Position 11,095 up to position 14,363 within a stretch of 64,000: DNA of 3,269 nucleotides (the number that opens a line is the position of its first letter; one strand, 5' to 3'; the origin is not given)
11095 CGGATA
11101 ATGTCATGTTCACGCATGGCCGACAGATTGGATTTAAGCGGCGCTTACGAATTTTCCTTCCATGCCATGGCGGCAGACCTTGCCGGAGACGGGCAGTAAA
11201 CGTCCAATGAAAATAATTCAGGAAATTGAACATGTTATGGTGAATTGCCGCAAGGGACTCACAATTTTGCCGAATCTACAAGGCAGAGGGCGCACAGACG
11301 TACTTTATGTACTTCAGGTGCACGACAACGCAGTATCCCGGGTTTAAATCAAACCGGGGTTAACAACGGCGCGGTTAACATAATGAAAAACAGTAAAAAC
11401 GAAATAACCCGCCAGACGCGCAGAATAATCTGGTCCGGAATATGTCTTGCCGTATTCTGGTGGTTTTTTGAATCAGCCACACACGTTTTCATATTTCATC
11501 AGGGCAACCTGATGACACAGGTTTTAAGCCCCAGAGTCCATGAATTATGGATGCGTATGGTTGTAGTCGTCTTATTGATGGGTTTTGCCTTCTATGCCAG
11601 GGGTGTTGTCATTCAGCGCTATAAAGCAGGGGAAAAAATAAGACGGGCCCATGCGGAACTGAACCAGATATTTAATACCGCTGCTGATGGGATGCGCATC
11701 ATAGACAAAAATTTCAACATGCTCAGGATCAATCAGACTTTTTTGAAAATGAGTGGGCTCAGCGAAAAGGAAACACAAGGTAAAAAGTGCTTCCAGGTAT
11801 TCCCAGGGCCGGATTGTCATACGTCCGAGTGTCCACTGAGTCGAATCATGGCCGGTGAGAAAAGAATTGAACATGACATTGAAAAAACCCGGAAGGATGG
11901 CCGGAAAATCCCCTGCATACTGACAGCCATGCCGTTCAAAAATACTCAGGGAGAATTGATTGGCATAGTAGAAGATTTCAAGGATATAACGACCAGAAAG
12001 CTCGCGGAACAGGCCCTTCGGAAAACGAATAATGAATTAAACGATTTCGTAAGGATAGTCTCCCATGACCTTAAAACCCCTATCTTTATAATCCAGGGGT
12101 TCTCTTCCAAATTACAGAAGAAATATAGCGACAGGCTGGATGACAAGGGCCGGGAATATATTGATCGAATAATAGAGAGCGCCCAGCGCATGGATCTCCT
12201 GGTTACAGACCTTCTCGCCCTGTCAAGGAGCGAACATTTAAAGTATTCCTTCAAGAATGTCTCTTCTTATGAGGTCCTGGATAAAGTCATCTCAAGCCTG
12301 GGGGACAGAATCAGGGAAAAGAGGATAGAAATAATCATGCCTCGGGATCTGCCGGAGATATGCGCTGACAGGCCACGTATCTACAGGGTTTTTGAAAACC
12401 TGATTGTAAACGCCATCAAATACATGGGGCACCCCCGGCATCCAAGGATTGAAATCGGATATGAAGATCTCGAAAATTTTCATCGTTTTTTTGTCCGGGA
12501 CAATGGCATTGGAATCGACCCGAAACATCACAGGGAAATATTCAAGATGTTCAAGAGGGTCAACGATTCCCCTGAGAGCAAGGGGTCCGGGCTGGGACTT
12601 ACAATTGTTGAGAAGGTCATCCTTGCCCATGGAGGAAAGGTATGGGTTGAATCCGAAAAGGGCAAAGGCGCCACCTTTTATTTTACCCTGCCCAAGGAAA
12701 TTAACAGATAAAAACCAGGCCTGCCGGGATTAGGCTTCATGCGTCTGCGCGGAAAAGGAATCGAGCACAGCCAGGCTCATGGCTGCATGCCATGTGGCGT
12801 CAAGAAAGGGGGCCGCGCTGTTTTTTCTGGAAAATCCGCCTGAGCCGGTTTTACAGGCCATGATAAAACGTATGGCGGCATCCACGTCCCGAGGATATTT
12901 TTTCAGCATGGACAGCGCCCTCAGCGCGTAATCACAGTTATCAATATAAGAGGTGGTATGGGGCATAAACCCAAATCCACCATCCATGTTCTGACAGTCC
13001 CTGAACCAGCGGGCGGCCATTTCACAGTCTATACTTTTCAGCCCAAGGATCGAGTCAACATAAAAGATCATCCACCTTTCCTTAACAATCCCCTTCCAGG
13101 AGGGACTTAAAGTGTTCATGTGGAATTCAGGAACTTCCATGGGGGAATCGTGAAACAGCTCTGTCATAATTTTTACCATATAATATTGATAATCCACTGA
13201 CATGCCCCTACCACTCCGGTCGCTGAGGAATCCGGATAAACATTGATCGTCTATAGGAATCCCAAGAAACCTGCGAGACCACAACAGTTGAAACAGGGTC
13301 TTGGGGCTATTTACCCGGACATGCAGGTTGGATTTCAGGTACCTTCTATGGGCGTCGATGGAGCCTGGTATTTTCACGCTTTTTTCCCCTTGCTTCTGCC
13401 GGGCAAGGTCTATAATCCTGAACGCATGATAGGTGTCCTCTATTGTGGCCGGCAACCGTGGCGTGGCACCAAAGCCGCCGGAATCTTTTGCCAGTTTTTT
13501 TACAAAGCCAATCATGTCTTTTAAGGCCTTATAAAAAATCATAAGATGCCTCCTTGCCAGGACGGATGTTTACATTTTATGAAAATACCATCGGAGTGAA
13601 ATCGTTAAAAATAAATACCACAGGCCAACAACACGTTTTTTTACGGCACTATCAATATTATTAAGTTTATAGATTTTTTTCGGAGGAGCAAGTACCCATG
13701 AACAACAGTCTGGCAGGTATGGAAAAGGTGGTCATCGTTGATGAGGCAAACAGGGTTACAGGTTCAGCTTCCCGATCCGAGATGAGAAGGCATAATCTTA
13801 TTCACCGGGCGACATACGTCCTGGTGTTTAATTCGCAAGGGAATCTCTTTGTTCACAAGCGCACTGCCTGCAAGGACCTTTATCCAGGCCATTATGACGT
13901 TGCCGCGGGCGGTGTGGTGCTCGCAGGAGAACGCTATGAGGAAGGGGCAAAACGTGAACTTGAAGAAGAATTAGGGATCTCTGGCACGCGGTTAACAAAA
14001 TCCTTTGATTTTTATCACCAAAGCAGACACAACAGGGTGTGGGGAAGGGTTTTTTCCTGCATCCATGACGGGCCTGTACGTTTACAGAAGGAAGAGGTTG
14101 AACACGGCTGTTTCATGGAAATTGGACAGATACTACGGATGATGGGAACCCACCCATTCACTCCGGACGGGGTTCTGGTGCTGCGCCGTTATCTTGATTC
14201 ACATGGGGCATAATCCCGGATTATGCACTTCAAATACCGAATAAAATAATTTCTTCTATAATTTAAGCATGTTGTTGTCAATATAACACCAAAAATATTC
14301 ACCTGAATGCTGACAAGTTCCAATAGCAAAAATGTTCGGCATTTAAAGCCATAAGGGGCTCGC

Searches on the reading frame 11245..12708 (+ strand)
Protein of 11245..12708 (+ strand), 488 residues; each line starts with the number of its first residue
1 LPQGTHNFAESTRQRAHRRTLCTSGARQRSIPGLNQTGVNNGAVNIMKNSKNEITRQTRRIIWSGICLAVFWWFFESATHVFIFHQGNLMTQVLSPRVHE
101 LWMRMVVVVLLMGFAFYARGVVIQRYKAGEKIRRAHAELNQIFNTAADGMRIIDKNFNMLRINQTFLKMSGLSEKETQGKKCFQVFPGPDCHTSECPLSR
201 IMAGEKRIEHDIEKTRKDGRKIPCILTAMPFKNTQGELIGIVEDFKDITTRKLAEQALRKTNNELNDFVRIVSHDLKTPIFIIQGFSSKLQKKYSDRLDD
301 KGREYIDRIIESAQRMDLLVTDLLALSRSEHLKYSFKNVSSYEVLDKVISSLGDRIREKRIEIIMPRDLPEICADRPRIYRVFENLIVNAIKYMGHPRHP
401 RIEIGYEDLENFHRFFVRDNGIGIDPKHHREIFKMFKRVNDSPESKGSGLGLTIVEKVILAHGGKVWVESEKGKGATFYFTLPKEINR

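Call 74: search_protein_families(library=pfam, proteins=[window:11245-12708:+], max_evalue=0.00001)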
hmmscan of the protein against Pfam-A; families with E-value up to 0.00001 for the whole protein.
window:11245-12708:+ (488 aa): 6 families
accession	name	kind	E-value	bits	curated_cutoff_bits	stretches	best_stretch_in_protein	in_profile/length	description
PF02518.31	HATPase_c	-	2.2e-28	99.3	26.4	1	375-485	2-110/111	Histidine kinase-, DNA gyrase B-, and HSP90-like ATPase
PF00512.31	HisKA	-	2.2e-16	60.1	26.9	1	265-331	2-65/66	His Kinase A (phospho-acceptor) domain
PF08448.16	PAS_4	-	8.2e-16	58.6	23.1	1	145-252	3-109/110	PAS fold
PF13426.13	PAS_9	-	4e-15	56.4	27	1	148-249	2-102/103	PAS domain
PF00989.32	PAS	-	4.9e-13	49.5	22.6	1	138-242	2-107/113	PAS fold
PF13188.13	PAS_8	-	8.6e-06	25.9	21.8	0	139-190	3-54/65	PAS domain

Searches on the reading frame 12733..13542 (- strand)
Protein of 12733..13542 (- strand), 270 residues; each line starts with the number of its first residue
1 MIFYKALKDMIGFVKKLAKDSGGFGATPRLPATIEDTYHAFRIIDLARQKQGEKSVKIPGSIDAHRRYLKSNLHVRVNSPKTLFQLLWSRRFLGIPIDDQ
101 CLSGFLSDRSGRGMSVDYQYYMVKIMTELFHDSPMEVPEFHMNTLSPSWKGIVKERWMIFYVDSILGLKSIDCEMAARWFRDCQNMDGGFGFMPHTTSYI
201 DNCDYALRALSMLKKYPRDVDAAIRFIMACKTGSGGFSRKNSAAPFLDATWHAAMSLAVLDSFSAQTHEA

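Call 75: search_protein_families(library=pfam, proteins=[window:12733-13542:-], max_evalue=0.00001)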
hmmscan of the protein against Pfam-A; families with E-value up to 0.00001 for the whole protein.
window:12733-13542:- (270 aa): 1 family
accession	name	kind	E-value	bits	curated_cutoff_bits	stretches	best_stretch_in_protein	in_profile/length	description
PF00432.27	Prenyltrans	-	7.8e-12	45.7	26.5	0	205-265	34-98/304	Prenyltransferase alpha-alpha toroid domain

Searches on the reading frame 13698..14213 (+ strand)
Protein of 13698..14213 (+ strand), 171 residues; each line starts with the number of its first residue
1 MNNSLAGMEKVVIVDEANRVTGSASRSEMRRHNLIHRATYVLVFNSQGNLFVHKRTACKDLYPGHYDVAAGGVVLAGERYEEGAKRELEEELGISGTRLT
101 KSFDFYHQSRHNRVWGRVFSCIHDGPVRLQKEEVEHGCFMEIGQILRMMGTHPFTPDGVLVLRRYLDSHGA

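Call 42: find_encoding_contigs(protein=window:13698-14213:+, flank=3000, max_places=10)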
Protein window:13698-14213:+ (171 aa): 11 contigs read that carry it; 10 places shown.
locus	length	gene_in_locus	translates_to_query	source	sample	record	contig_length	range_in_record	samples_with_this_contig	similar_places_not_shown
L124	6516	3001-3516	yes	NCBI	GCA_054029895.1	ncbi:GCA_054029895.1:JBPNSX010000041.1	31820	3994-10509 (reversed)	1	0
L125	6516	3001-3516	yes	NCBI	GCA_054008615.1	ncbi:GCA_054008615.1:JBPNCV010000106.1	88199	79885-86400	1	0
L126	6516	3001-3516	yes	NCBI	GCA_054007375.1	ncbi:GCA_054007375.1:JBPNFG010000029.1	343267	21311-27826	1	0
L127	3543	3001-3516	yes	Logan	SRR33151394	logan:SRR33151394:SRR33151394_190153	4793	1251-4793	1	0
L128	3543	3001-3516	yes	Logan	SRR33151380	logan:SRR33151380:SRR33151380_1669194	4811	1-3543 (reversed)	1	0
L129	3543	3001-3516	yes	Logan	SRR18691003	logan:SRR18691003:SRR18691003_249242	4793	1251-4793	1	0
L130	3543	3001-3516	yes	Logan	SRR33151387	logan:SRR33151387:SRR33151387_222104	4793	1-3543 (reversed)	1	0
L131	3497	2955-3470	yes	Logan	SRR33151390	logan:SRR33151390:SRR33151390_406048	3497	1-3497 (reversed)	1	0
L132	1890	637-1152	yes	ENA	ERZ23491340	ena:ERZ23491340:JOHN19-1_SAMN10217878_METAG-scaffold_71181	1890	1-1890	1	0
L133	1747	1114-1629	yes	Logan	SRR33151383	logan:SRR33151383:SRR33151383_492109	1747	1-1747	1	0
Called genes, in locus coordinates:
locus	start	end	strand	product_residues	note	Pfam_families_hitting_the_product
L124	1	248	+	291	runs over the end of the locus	PF17284:Spermine_synt_N, PF01564:Spermine_synth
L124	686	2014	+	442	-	PF00989:PAS, PF08448:PAS_4, PF13188:PAS_8 (weak), PF13426:PAS_9, PF00512:HisKA, PF02518:HATPase_c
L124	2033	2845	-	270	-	PF00432:Prenyltrans (faint)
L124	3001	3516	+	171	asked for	PF00293:NUDIX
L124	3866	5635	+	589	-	PF02310:B12-binding, PF00515:TPR_1 (faint), PF07719:TPR_2 (faint), PF04055:Radical_SAM, PF13181:TPR_8 (faint), PF13174:TPR_6 (faint)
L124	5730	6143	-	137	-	-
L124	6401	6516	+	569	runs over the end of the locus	PF13167:GTP-bdg_N, PF16360:GTP-bdg_M, PF00009:GTP_EFTU (faint), PF01926:MMR_HSR1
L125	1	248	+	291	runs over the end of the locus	PF17284:Spermine_synt_N, PF01564:Spermine_synth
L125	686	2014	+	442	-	PF00989:PAS, PF08448:PAS_4, PF13188:PAS_8 (weak), PF13426:PAS_9, PF00512:HisKA, PF02518:HATPase_c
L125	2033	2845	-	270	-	PF00432:Prenyltrans (faint)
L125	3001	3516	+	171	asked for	PF00293:NUDIX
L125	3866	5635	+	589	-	PF02310:B12-binding, PF00515:TPR_1 (faint), PF07719:TPR_2 (faint), PF04055:Radical_SAM, PF13181:TPR_8 (faint), PF13174:TPR_6 (faint)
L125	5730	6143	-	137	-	-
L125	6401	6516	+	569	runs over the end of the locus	PF13167:GTP-bdg_N, PF16360:GTP-bdg_M, PF00009:GTP_EFTU (faint), PF01926:MMR_HSR1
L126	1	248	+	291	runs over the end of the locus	PF17284:Spermine_synt_N, PF01564:Spermine_synth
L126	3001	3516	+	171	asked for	PF00293:NUDIX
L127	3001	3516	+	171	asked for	PF00293:NUDIX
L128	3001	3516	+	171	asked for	PF00293:NUDIX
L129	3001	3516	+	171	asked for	PF00293:NUDIX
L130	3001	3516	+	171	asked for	PF00293:NUDIX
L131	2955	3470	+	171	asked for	PF00293:NUDIX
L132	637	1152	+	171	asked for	PF00293:NUDIX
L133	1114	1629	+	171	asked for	PF00293:NUDIX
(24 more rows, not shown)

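Call 75: search_protein_families(library=pfam, proteins=[window:13698-14210:+], max_evalue=0.00001)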
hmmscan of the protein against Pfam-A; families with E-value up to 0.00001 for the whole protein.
window:13698-14210:+ (171 aa): 1 family
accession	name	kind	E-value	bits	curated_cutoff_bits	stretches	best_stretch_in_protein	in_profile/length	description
PF00293.34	NUDIX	-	8.7e-15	55.3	21.1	1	36-146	3-119/134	NUDIX domain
